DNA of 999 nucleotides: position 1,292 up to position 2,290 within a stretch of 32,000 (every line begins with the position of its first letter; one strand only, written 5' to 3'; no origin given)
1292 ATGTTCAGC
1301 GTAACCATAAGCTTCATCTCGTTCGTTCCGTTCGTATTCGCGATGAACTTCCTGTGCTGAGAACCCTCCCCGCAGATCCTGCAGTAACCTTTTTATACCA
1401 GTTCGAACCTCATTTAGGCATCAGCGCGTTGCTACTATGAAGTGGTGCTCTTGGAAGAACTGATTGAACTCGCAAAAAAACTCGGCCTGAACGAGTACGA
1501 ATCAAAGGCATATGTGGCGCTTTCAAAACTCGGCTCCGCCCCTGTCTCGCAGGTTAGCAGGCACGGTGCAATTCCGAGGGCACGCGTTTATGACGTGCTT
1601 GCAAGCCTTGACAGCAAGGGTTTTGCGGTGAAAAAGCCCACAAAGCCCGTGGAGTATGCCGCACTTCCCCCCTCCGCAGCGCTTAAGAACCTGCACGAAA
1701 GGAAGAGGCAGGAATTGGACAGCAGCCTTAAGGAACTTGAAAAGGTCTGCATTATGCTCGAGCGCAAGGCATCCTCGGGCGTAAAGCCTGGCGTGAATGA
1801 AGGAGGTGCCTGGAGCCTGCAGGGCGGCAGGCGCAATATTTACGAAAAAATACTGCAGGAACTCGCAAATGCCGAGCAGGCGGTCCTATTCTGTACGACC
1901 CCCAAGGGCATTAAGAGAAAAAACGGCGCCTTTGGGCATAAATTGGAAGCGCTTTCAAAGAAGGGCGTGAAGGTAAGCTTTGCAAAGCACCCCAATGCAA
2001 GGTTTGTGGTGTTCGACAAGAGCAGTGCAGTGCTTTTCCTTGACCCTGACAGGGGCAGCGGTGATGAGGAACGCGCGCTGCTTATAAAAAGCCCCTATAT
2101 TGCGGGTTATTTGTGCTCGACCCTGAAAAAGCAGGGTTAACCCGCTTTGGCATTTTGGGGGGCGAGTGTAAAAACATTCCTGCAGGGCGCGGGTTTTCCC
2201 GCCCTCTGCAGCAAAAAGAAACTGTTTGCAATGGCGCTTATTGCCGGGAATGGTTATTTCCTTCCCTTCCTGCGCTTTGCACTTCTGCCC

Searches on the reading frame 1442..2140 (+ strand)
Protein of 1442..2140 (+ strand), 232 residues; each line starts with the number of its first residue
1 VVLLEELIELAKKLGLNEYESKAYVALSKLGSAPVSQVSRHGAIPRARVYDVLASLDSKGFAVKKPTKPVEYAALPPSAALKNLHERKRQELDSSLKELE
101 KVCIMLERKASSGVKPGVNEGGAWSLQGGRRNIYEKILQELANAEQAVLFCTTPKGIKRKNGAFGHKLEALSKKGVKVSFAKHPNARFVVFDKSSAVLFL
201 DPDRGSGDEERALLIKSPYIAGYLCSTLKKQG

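Call 3: search_protein_families(library=pfam, proteins=[window:1442-2140:+], max_evalue=0.1)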
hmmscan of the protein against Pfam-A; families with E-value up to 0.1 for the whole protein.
window:1442-2140:+ (232 aa): 1 family
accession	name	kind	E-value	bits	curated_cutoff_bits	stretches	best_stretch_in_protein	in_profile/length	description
PF01978.25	TrmB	-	1.1e-18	67.2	25.6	1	11-77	2-67/68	Sugar-specific transcriptional regulator TrmB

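Call 23: search_protein_families(library=ncbifam, proteins=[window:1442-2140:+], max_evalue=1)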
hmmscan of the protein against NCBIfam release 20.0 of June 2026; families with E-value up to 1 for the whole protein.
window:1442-2140:+ (232 aa): 4 families
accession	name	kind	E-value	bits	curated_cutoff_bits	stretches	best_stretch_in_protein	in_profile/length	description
NF047390.1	TransRegTrmBL1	equivalog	2.3e-16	59.7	650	1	5-103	4-98/341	HTH-type sugar sensing transcriptional regulator TrmBL1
NF047392.1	TransRegTrmBHalo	equivalog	2.8e-13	49.6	500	1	5-184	7-167/349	HTH-type sugar sensing transcriptional regulator TrmB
NF041141.1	tran_reg_TrmBL2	equivalog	8.6e-13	48.4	530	1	7-106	6-110/264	HTH-type transcriptional regulator TrmBL2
NF040851.1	tran_reg_TrmB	equivalog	6.7e-10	38.6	600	1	3-107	3-103/338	HTH-type sugar-sensing transcriptional regulator TrmB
